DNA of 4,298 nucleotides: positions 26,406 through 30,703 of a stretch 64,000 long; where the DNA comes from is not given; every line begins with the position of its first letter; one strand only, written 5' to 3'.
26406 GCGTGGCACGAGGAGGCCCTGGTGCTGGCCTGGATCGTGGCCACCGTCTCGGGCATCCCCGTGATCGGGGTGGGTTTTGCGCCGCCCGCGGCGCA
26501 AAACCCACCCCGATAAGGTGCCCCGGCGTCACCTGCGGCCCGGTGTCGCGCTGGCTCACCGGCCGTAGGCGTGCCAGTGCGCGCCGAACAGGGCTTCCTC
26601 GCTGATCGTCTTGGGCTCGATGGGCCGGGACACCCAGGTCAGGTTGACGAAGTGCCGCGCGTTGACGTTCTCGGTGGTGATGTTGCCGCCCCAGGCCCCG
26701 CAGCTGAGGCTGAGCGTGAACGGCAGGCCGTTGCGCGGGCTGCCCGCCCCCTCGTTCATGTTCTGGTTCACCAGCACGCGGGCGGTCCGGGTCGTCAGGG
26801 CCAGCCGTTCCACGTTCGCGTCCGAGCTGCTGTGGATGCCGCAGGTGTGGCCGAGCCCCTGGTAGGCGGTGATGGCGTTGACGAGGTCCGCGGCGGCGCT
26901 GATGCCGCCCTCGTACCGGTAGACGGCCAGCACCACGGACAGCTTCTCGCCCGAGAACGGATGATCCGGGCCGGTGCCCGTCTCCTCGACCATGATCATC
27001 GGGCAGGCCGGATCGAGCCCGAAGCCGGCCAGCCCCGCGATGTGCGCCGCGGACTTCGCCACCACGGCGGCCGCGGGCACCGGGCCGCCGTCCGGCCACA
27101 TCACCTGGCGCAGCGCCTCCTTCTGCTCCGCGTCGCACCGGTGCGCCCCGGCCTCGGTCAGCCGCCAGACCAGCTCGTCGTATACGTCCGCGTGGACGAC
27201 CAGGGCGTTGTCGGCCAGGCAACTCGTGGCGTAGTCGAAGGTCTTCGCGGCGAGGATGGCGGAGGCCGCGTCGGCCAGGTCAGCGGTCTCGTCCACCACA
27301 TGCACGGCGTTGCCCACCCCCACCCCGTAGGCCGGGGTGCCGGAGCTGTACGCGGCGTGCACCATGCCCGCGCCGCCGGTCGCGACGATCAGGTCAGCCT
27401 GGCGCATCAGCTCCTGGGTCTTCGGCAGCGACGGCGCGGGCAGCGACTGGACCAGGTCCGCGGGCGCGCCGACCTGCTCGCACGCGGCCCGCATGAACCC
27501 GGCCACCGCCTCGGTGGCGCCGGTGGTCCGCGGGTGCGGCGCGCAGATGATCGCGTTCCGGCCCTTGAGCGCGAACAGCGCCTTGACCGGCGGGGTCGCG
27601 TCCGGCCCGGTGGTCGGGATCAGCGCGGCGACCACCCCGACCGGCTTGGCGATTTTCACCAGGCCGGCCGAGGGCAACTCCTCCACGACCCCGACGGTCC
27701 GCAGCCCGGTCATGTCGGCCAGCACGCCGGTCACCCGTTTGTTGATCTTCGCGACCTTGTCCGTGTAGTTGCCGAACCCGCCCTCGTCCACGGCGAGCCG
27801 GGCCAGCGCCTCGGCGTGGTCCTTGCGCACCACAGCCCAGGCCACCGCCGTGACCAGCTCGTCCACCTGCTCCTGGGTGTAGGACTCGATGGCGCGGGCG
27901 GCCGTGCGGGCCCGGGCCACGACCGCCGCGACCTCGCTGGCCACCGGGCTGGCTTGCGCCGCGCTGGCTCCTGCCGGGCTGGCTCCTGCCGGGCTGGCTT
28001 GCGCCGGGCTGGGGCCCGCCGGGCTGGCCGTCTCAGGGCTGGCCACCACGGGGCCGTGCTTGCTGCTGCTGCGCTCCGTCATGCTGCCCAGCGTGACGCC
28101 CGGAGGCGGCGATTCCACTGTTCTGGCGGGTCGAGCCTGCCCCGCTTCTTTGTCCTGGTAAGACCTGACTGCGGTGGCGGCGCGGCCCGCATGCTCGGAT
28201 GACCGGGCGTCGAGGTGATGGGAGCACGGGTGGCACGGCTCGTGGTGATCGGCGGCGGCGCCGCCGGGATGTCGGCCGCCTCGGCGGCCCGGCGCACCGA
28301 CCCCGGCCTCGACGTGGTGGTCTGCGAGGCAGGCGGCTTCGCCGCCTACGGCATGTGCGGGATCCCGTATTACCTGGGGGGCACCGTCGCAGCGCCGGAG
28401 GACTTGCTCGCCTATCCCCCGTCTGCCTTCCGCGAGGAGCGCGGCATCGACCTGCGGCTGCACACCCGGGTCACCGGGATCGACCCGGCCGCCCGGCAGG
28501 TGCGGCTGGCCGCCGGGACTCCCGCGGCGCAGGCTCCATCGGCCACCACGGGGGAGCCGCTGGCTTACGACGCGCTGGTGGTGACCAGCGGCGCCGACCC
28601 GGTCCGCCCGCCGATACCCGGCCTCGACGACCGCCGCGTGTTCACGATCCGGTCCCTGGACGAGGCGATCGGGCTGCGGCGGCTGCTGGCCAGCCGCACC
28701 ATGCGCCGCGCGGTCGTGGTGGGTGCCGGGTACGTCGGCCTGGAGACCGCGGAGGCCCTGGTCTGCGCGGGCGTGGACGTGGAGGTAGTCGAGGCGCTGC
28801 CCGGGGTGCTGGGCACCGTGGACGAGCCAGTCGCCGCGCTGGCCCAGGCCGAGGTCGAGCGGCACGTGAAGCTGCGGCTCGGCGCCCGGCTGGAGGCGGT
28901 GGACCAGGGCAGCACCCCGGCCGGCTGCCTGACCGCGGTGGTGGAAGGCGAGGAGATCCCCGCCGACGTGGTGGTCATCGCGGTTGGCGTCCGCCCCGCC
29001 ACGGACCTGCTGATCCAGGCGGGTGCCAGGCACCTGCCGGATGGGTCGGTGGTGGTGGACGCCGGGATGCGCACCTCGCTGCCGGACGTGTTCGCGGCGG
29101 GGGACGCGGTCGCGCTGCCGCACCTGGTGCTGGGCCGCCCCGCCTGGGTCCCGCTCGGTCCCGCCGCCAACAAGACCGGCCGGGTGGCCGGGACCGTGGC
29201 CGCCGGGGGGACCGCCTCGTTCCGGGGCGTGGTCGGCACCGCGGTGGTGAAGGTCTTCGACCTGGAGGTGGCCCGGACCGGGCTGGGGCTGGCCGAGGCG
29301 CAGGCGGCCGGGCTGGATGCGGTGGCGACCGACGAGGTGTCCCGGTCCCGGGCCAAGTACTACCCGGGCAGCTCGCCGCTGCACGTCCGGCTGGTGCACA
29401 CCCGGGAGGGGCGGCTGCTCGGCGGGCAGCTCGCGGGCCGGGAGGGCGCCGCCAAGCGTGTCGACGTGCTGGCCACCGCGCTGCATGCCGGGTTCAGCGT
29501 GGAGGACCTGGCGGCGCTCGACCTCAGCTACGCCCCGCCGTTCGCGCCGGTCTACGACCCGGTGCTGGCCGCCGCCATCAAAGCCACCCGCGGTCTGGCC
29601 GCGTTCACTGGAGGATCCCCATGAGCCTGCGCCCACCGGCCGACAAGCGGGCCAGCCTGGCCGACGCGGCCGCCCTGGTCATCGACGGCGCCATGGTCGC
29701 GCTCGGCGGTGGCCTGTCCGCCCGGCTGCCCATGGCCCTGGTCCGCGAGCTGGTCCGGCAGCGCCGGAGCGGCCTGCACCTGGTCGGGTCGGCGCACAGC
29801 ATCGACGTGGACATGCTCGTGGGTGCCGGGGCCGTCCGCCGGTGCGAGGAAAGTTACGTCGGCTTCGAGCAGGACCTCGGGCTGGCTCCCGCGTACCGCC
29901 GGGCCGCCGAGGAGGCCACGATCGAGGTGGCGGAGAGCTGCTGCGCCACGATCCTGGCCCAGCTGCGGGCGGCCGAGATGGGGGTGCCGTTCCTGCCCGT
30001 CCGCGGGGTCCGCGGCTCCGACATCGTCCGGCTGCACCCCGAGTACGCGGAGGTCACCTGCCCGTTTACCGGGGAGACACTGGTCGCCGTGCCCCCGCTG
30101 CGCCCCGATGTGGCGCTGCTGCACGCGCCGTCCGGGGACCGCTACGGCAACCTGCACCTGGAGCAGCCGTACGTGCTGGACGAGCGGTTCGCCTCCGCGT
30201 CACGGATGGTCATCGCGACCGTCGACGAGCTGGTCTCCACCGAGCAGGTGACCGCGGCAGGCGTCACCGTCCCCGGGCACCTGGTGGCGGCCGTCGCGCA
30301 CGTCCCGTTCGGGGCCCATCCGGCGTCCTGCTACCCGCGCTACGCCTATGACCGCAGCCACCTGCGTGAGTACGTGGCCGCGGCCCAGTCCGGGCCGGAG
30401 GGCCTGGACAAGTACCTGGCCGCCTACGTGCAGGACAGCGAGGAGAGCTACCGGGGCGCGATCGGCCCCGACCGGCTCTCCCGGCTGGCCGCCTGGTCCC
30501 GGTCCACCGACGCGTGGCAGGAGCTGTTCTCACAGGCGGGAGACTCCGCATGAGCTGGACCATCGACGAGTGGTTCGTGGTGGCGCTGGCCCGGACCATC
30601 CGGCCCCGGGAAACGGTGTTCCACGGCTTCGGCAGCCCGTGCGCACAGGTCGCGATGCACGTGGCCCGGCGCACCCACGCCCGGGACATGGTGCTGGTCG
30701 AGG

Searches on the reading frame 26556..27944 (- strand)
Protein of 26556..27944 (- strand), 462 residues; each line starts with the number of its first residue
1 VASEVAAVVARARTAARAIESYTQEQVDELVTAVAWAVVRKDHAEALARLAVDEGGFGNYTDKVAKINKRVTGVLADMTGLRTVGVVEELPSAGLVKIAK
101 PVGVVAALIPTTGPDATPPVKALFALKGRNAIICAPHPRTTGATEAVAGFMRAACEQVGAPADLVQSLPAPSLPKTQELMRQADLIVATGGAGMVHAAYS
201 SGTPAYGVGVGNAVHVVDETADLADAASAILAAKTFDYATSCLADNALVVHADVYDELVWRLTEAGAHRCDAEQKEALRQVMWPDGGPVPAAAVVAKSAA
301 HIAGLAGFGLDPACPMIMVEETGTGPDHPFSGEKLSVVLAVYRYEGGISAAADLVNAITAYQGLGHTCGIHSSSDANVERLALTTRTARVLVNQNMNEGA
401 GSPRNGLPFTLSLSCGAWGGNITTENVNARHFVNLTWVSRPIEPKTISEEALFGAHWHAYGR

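Call 7: search_protein_families(library=ncbifam, proteins=[window:26556-27944:-], max_evalue=0.00001)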
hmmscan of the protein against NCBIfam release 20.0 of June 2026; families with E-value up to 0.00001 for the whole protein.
window:26556-27944:- (462 aa): 10 families
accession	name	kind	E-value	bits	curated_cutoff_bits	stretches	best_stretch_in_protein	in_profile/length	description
NF047625.1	AcylSulfactDhSauS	equivalog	4.2e-157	523.7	600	1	3-462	4-464/464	acylating sulfoacetaldehyde dehydrogenase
NF010378.0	PRK13805.1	equivalog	1.3e-112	377.3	951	1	3-440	14-451/872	bifunctional acetaldehyde-CoA/alcohol dehydrogenase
TIGR02518.1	EutH_ACDH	equivalog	1e-96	324.8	620.1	1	4-440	9-443/488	acetaldehyde dehydrogenase (acetylating)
NF011927.0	PRK15398.1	subfamily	1.5e-55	188.7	403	1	5-407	38-431/465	aldehyde dehydrogenase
NF001221.0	PRK00197.1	equivalog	2.1e-17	62.9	289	1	14-341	16-321/418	glutamate-5-semialdehyde dehydrogenase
TIGR00407.1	proA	equivalog_domain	7.3e-14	51.4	317.45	1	75-264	78-267/398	glutamate-5-semialdehyde dehydrogenase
TIGR01780.1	SSADH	subfamily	5.8e-10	38.6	646.35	1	3-265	19-283/448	succinate-semialdehyde dehydrogenase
NF052305.1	DioxValDhHalo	equivalog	1.1e-06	27.9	750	1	94-265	134-307/483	2,5-dioxovalerate dehydrogenase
NF050084.1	pip_6_carb_DH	equivalog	1.9e-06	27.1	730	1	83-265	99-286/475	L-piperidine-6-carboxylate dehydrogenase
NF006992.0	PRK09457.1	subfamily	4.7e-06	25.5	514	0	3-277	37-312/487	succinylglutamate-semialdehyde dehydrogenase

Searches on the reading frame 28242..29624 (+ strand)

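Call 7: search_protein_families(library=ncbifam, proteins=[window:28242-29624:+], max_evalue=0.00001)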
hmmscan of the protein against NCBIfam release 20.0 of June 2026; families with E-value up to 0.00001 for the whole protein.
window:28242-29624:+ (460 aa): 44 families (the best 25 are shown)
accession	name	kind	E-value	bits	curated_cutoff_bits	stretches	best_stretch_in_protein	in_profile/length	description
TIGR03385.1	CoA_CoA_reduc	equivalog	2e-103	346.5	578.8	1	2-442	4-436/439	CoA-disulfide reductase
NF007123.0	PRK09564.1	equivalog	3.9e-99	332.3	458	1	1-440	4-435/444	CoA-disulfide reductase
NF010037.0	PRK13512.1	equivalog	1.1e-58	199.2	394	1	1-437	5-426/438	CoA-disulfide reductase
NF046103.1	NOXase_Strep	equivalog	7.6e-53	180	600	1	2-448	4-441/442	H2O-forming NADH oxidase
NF045765.1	PhenlGlyoxDHPadH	equivalog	2.8e-45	155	475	1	1-357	6-346/416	NADH-dependent phenylglyoxylate dehydrogenase subunit epsilon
TIGR02374.1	nitri_red_nirB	equivalog_domain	4.2e-38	131.3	578.35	1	2-367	3-348/794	nitrite reductase large subunit NirB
TIGR02053.1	MerA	equivalog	3.7e-29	102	454.45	1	106-426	127-435/465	mercury(II) reductase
NF042949.2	3PPDioc_HcaD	equivalog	1e-28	100.2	450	1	2-290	6-276/386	3-phenylpropionate/cinnamic acid dioxygenase ferredoxin--NAD(+) reductase subunit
NF004943.0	PRK06292.2-1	equivalog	6e-27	94.5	432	1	110-426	133-437/456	dihydrolipoyl dehydrogenase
TIGR01350.1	lipoamide_DH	equivalog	6.1e-27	94.4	408.8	1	105-425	128-435/461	dihydrolipoyl dehydrogenase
NF003437.0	PRK04965.1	equivalog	1.4e-26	93.4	392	1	2-291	7-276/378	NADH:flavorubredoxin reductase NorW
NF041682.1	ant_diox_AndAa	equivalog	4.3e-24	84.9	650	1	4-303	10-292/406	anthranilate 1,2-dioxygenase system ferredoxin--NAD(+) reductase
NF007286.0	PRK09754.1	equivalog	5.4e-23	81.4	447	1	4-292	10-278/400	phenylpropionate dioxygenase ferredoxin reductase subunit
NF011565.0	PRK14989.1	subfamily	7.4e-21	73.9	883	1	101-353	94-338/847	nitrite reductase large subunit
NF003585.0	PRK05249.1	equivalog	2.4e-18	66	465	1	105-295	135-318/464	Si-specific NAD(P)(+) transhydrogenase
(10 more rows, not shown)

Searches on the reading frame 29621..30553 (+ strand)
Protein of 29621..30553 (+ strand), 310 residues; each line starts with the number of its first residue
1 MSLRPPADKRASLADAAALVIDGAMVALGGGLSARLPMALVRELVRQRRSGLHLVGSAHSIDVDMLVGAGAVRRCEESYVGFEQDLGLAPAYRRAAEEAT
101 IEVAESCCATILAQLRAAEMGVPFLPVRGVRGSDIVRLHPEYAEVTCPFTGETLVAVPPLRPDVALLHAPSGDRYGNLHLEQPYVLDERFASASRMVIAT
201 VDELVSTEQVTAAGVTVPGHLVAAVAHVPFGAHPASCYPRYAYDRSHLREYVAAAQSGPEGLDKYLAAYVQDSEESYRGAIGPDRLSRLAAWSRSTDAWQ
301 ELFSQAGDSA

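Call 7: search_protein_families(library=ncbifam, proteins=[window:29621-30553:+], max_evalue=0.00001)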
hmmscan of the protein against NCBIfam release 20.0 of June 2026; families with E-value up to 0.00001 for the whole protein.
window:29621-30553:+ (310 aa): 2 families
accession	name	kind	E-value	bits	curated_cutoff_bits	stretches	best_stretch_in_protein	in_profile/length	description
TIGR02429.1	pcaI_scoA_fam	subfamily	8.4e-13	48.2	128.5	1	11-227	7-218/222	3-oxoacid CoA-transferase subunit A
NF007394.0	PRK09920.1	equivalog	1.2e-10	41.4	315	1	9-225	4-213/219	acetate CoA-transferase subunit alpha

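Call 11: search_protein_families(library=pfam, proteins=[window:29621-30553:+], max_evalue=0.001)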
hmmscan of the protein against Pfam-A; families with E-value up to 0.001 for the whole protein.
window:29621-30553:+ (310 aa): 1 family
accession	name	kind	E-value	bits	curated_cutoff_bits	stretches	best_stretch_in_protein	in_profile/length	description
PF01144.29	CoA_trans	-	1.2e-24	87.4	23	1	11-226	2-215/217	Coenzyme A transferase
